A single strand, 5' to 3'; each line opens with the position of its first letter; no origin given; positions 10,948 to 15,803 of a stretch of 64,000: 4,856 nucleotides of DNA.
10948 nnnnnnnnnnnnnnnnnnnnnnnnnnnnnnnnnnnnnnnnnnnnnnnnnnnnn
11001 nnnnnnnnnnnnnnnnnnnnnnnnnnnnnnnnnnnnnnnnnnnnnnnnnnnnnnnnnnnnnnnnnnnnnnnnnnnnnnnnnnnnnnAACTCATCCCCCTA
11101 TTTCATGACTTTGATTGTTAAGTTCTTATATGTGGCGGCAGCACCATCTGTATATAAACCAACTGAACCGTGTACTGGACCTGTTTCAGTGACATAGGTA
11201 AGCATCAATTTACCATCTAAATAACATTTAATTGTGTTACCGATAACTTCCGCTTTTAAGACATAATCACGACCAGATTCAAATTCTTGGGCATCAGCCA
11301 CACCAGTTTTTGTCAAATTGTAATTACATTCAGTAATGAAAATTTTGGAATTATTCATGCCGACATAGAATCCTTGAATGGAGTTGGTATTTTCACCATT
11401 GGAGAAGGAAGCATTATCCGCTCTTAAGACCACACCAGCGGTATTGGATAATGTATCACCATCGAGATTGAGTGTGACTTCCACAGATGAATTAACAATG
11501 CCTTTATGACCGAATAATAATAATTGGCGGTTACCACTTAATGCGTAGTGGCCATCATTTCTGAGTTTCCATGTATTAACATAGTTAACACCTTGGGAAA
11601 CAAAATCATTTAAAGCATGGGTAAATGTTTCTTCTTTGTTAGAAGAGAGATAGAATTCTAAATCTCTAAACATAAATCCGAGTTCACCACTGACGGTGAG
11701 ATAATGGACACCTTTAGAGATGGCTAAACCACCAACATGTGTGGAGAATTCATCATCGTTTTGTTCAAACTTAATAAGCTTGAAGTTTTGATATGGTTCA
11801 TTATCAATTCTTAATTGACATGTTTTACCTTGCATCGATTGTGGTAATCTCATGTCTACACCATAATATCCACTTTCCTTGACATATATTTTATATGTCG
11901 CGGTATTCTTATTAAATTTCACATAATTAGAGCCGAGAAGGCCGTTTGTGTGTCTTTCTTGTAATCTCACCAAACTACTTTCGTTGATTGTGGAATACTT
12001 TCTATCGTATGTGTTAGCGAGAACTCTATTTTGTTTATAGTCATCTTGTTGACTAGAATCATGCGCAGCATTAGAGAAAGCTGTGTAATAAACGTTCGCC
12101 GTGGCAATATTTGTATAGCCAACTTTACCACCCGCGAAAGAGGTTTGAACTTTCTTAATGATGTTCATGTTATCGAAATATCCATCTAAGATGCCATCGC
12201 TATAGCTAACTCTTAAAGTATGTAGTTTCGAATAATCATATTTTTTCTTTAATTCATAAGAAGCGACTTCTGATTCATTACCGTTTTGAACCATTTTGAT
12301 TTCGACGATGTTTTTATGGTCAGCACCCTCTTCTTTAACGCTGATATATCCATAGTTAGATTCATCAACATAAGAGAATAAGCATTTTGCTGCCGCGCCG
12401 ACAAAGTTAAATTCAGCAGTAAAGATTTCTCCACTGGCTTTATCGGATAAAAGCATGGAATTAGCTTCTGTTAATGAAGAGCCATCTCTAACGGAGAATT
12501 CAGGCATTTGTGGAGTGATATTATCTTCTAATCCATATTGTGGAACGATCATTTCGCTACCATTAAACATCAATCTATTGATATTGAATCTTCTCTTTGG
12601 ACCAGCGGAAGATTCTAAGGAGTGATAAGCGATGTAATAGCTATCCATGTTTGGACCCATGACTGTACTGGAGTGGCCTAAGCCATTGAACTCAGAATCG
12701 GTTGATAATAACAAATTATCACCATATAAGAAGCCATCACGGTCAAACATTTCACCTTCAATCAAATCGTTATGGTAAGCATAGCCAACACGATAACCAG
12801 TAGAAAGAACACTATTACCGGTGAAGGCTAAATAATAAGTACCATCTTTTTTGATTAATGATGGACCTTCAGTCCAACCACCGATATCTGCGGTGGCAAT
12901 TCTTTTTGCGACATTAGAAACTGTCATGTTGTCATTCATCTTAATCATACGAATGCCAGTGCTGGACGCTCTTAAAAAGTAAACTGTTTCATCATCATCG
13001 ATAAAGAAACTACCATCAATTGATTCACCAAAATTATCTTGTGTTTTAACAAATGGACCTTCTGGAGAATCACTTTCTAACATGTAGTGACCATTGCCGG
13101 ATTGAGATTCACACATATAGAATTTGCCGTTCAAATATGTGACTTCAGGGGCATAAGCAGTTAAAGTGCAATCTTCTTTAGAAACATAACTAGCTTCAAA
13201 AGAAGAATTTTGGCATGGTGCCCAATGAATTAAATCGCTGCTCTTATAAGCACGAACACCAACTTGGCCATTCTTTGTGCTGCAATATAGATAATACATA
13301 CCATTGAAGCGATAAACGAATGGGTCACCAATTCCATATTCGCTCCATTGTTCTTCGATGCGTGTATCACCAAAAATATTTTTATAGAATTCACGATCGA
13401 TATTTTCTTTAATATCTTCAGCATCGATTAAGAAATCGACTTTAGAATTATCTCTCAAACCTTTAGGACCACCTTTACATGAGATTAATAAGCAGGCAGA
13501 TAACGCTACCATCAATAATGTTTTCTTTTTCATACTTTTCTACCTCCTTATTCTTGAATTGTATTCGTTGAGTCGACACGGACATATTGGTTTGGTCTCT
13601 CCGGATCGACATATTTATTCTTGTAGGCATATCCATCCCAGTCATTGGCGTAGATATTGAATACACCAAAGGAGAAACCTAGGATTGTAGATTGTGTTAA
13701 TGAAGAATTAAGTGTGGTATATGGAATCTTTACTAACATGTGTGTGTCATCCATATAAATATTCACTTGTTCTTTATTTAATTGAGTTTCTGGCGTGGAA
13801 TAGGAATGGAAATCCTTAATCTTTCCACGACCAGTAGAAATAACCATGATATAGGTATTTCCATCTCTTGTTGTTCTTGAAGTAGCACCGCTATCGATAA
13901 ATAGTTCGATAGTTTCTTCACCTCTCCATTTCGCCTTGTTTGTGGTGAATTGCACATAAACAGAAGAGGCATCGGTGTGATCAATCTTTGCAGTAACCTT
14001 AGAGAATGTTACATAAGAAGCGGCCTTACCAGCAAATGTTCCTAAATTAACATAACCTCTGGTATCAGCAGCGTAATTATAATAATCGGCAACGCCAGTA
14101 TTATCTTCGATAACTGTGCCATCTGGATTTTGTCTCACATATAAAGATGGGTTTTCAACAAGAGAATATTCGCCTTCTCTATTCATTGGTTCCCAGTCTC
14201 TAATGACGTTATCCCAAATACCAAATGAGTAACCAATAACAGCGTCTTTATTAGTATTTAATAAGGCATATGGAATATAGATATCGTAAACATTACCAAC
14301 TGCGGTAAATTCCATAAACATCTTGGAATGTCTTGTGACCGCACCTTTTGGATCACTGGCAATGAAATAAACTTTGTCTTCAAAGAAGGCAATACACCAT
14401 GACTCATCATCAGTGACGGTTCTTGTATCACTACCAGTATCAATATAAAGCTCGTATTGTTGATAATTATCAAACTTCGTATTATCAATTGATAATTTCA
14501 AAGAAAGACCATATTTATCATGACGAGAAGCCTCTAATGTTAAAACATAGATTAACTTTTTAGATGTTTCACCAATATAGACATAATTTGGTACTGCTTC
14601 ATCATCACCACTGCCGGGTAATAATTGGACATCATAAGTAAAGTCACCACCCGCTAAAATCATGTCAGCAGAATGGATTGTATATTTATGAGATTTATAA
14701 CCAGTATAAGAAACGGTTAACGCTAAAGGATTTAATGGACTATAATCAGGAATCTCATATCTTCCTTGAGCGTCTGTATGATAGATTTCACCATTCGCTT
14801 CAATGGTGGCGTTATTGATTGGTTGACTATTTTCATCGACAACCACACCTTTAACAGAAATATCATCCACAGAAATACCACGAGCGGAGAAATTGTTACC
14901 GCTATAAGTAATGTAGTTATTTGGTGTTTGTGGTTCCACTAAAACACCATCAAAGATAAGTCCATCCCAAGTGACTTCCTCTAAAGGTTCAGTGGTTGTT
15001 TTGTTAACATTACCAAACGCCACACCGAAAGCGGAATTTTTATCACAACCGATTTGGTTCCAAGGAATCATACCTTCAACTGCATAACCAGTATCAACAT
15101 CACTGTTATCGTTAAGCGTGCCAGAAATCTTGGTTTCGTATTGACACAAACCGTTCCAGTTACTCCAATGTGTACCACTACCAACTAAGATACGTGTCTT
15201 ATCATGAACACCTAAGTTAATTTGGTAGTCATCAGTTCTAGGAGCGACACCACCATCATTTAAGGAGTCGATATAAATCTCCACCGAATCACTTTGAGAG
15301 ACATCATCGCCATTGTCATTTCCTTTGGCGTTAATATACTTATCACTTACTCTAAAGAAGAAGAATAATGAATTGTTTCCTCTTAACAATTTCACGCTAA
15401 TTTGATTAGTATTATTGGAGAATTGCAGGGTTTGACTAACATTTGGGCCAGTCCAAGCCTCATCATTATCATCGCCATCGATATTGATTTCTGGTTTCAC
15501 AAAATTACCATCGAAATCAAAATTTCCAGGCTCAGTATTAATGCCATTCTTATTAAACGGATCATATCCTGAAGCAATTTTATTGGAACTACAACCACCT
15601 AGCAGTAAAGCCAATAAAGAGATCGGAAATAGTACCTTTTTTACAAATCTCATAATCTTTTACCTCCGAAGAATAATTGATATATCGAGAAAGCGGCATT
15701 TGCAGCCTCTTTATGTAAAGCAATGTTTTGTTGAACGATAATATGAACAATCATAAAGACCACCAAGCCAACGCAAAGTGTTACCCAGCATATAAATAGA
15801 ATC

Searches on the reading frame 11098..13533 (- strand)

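Call 68: search_protein_families(library=pfam, proteins=[window:11098-13533:-], max_evalue=0.00001)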
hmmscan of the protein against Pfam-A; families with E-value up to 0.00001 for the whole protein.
window:11098-13533:- (811 aa): 1 family
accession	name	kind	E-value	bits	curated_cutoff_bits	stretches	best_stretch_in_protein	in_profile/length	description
PF04616.20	Glyco_hydro_43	-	4.1e-36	125.2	32.2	1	70-323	12-282/288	Glycosyl hydrolases family 43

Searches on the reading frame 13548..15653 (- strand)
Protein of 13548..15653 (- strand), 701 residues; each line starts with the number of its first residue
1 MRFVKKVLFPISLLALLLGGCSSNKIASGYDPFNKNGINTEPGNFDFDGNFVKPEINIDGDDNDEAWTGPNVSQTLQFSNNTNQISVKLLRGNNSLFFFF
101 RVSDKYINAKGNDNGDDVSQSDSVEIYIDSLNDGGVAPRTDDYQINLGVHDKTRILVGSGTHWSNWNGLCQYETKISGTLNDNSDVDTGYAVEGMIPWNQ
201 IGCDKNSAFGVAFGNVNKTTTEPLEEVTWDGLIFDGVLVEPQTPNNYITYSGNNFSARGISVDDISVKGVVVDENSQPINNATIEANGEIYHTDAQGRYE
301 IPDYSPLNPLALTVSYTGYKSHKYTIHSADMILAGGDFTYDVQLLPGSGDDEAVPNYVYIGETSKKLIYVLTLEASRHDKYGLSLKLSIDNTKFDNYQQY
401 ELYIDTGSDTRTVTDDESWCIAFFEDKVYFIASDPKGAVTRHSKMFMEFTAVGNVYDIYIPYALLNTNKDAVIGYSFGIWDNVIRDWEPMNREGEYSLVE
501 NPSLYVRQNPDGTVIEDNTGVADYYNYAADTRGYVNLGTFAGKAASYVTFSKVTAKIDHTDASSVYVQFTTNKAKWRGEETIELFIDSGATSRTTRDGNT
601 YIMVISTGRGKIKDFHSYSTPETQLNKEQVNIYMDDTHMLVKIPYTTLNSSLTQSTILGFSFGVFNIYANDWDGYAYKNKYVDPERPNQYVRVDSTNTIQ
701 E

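Call 68: search_protein_families(library=pfam, proteins=[window:13548-15653:-], max_evalue=0.00001)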
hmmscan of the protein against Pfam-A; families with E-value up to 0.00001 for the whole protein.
window:13548-15653:- (701 aa): 3 families
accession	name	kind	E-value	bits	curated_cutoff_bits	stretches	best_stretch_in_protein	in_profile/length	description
PF06452.16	CBM9_1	-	4.6e-12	46.6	23.4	1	58-215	1-148/185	Carbohydrate family 9 binding domain-like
PF13620.12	CarboxypepD_reg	-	5.2e-10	40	32.3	1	266-325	1-65/82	Carboxypeptidase regulatory-like domain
PF13715.12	CarbopepD_reg_2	-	1.3e-07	31.9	32.2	1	267-327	1-63/88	CarboxypepD_reg-like domain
